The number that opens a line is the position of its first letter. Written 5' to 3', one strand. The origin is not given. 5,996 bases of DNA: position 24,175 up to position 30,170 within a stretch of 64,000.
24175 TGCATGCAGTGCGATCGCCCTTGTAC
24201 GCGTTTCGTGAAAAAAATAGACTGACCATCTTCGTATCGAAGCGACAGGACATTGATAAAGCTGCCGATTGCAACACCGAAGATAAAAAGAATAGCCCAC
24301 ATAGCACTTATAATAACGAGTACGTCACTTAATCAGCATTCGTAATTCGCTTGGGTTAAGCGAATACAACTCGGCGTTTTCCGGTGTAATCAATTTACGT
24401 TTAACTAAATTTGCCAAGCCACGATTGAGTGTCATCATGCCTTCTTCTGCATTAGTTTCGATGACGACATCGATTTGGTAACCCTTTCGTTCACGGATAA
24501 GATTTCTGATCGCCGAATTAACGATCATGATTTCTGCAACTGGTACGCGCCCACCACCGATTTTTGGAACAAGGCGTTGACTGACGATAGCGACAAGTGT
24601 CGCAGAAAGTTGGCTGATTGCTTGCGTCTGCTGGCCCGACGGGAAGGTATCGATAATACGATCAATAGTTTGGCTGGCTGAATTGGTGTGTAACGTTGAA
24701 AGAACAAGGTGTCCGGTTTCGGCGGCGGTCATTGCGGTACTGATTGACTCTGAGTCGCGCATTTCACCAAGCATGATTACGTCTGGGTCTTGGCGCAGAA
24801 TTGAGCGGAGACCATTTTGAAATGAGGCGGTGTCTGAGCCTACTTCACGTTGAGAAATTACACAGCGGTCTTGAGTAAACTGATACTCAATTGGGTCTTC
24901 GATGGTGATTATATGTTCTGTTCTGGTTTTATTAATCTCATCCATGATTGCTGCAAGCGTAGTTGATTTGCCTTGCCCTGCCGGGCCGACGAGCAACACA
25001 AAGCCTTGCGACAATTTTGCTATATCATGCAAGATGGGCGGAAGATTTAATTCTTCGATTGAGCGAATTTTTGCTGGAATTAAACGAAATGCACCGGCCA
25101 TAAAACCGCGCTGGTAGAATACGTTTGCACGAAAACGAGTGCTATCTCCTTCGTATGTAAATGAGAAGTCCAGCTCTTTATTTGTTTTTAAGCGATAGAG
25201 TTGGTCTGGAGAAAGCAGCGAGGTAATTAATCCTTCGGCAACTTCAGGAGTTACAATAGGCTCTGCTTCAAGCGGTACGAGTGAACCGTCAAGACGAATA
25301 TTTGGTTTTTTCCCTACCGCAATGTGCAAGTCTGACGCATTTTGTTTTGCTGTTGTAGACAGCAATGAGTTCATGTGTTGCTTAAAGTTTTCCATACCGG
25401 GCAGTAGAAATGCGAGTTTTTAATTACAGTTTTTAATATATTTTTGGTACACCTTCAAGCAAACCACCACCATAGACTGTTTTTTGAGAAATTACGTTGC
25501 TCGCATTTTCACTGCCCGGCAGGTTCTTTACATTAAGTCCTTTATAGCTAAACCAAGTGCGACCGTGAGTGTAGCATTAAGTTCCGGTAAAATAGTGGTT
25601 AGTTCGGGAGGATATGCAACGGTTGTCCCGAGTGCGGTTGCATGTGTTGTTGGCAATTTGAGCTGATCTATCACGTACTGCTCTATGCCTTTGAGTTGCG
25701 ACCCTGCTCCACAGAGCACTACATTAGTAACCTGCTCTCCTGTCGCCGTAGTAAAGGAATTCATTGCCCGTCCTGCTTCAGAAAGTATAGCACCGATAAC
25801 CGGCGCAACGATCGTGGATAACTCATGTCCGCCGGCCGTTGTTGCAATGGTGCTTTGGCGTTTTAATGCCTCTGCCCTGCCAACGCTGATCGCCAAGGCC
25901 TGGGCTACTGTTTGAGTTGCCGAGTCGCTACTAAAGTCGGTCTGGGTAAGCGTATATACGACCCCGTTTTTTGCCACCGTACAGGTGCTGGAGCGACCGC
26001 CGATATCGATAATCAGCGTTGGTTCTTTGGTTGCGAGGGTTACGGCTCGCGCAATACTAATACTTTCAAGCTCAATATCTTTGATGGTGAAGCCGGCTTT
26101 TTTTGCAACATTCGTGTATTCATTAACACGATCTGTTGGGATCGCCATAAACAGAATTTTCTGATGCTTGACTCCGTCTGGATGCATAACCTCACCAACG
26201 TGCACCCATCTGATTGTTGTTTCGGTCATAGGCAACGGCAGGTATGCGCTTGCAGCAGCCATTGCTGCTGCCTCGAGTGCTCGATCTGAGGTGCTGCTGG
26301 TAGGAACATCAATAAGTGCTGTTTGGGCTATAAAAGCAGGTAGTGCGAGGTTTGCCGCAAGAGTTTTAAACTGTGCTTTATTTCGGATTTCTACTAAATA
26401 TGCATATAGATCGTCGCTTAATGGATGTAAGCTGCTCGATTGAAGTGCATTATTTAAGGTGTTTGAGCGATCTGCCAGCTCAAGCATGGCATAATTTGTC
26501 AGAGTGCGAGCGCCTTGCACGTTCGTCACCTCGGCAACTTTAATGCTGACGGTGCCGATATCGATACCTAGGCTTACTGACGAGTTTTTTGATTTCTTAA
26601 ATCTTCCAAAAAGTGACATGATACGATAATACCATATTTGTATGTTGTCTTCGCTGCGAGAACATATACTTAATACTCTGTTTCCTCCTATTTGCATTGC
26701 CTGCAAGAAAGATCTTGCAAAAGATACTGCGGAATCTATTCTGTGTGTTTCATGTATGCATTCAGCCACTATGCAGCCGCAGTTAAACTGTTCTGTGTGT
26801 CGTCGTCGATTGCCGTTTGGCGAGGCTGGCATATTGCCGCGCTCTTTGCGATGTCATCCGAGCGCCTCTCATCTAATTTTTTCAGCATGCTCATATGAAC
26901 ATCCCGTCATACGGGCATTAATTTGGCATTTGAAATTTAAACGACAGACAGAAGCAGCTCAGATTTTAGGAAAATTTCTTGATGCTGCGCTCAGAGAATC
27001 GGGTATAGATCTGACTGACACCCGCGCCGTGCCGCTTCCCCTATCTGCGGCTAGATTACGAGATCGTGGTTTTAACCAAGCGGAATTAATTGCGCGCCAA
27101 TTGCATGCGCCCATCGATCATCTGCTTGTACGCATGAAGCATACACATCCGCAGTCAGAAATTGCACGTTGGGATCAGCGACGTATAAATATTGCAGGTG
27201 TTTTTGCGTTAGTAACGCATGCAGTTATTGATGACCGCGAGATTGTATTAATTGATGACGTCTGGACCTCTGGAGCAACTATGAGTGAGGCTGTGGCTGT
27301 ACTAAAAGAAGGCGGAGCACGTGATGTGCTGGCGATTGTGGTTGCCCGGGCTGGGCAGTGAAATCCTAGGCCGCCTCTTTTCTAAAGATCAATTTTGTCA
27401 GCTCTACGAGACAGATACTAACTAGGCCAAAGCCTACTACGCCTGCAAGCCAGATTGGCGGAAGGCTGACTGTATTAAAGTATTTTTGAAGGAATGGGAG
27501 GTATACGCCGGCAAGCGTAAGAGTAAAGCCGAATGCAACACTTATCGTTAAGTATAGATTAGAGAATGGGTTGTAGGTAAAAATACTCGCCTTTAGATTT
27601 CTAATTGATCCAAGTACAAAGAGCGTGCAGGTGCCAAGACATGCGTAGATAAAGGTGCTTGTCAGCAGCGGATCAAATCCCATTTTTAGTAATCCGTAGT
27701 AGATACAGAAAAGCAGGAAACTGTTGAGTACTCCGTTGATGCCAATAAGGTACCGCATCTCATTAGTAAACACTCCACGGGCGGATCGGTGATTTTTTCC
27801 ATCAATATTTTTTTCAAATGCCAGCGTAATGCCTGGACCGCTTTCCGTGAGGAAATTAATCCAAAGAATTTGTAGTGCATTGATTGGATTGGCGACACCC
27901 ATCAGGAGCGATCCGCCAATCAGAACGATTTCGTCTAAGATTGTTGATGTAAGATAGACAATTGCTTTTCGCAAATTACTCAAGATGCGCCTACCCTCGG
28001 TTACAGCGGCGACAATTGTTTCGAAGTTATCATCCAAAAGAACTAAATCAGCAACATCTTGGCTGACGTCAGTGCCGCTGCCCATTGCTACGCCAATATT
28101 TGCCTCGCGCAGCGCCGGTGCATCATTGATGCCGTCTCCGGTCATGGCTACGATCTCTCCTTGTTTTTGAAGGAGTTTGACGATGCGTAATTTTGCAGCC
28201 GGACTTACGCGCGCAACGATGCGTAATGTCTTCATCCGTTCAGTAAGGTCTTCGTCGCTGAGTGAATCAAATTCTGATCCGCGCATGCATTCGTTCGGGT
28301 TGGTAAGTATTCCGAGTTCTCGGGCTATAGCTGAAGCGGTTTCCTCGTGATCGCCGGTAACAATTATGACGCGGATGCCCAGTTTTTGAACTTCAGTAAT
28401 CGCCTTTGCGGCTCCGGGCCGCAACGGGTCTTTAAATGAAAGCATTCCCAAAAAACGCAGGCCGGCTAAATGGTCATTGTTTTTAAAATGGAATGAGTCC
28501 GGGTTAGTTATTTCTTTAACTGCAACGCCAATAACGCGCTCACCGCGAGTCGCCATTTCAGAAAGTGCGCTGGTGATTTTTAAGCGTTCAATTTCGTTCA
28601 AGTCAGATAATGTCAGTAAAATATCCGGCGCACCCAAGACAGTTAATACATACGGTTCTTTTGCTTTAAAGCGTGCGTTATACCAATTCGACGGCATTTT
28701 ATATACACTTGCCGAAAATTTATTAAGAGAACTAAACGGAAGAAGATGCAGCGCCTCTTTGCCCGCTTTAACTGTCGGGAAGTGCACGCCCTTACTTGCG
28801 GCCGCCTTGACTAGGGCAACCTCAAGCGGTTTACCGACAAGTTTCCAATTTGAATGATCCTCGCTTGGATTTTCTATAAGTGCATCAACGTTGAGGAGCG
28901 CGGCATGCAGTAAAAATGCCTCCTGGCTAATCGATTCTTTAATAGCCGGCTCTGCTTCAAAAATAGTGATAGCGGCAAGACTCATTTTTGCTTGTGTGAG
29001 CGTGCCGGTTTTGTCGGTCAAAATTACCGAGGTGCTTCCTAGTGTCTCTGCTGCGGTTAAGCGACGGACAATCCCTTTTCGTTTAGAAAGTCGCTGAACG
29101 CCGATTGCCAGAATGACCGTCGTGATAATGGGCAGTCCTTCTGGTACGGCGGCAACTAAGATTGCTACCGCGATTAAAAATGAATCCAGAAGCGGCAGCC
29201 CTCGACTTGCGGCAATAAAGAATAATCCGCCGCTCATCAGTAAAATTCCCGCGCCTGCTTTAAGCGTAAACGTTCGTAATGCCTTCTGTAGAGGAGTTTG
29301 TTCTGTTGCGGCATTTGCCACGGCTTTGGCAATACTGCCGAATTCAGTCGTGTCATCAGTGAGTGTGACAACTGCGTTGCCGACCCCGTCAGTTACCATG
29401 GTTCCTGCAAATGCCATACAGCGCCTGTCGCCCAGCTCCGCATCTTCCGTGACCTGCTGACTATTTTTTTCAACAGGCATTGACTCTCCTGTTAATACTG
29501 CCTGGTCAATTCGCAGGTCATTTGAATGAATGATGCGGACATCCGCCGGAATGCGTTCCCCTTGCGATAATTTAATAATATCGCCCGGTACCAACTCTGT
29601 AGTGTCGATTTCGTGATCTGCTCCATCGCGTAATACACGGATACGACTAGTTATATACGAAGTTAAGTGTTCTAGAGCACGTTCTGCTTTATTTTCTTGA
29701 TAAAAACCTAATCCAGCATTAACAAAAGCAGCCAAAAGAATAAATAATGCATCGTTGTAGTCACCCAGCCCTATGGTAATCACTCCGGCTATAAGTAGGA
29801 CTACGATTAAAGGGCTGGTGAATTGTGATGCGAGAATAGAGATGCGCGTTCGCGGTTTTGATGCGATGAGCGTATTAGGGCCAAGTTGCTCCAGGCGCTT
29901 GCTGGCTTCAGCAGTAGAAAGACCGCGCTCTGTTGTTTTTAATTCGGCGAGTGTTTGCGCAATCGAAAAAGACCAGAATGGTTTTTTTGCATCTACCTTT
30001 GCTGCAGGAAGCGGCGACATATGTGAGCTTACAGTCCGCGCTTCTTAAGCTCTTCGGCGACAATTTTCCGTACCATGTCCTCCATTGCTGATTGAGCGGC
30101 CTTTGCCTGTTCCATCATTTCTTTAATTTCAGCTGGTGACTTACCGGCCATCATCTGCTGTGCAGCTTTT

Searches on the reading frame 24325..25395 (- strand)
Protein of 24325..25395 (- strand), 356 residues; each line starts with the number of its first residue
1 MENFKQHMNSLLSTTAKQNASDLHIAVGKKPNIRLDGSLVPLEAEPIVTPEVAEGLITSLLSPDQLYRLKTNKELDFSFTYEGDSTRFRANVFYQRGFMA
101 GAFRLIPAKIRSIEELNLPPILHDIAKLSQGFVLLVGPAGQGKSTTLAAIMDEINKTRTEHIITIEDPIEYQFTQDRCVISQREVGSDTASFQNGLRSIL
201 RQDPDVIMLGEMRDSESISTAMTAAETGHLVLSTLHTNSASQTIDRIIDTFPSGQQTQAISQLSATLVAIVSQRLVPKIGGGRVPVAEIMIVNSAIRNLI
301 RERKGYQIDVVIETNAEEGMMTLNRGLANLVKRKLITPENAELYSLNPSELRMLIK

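Call 26: search_protein_families(library=pfam, proteins=[window:24325-25395:-], max_evalue=0.0001)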
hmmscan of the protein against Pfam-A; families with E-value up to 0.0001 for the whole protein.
window:24325-25395:- (356 aa): 1 family
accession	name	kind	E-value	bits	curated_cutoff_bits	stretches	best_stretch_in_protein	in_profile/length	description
PF00437.27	T2SSE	-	7.7e-47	160.1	24.9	1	121-279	133-281/370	Type II/IV secretion system protein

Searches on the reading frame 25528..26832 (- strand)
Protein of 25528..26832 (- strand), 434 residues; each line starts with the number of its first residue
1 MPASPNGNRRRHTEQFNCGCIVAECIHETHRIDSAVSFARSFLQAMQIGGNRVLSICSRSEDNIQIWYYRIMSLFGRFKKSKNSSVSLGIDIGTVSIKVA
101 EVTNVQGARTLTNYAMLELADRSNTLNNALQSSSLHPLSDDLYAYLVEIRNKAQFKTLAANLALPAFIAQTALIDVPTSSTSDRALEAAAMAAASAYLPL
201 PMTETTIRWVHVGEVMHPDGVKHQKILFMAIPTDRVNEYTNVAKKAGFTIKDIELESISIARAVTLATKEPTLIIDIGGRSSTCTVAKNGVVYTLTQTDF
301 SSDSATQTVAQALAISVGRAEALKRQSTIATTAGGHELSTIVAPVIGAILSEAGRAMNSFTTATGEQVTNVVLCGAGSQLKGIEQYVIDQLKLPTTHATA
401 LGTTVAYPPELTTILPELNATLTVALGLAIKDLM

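Call 26: search_protein_families(library=pfam, proteins=[window:25528-26832:-], max_evalue=0.0001)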
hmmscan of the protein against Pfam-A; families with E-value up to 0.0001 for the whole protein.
window:25528-26832:- (434 aa): 2 families
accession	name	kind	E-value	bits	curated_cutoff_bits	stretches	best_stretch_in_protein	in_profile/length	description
PF11104.14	PilM_2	-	1.6e-25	90.2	27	1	89-431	1-338/340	Type IV pilus assembly protein PilM;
PF14450.12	FtsA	-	6.2e-09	36.7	31.8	1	274-401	2-113/127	Cell division protein FtsA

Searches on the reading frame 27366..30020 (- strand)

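Call 26: search_protein_families(library=pfam, proteins=[window:27366-30020:-], max_evalue=0.0001)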
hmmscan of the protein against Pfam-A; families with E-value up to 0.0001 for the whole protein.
window:27366-30020:- (884 aa): 7 families
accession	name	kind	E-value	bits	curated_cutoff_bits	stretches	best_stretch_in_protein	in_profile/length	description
PF00122.25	E1-E2_ATPase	-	9.9e-52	175.5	28.1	1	124-314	4-181/181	E1-E2 ATPase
PF00689.26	Cation_ATPase_C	-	4.4e-31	108.4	27.3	1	711-878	2-175/175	Cation transporting ATPase, C-terminus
PF00702.32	Hydrolase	-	1.9e-22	81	26.4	1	520-641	85-191/191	haloacid dehalogenase-like hydrolase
PF00690.31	Cation_ATPase_N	-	1.9e-17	63.1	20.4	1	16-81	2-68/69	Cation transporter/ATPase, N-terminus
PF13246.12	Cation_ATPase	-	4.3e-11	43.1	21.7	1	375-470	2-86/91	Cation transport ATPase (P-type)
PF08282.18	Hydrolase_3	-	6.8e-09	36.3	20.9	1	613-669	195-251/255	haloacid dehalogenase-like hydrolase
PF12710.13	HAD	-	1.7e-05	25.7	27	1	533-638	86-189/189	haloacid dehalogenase-like hydrolase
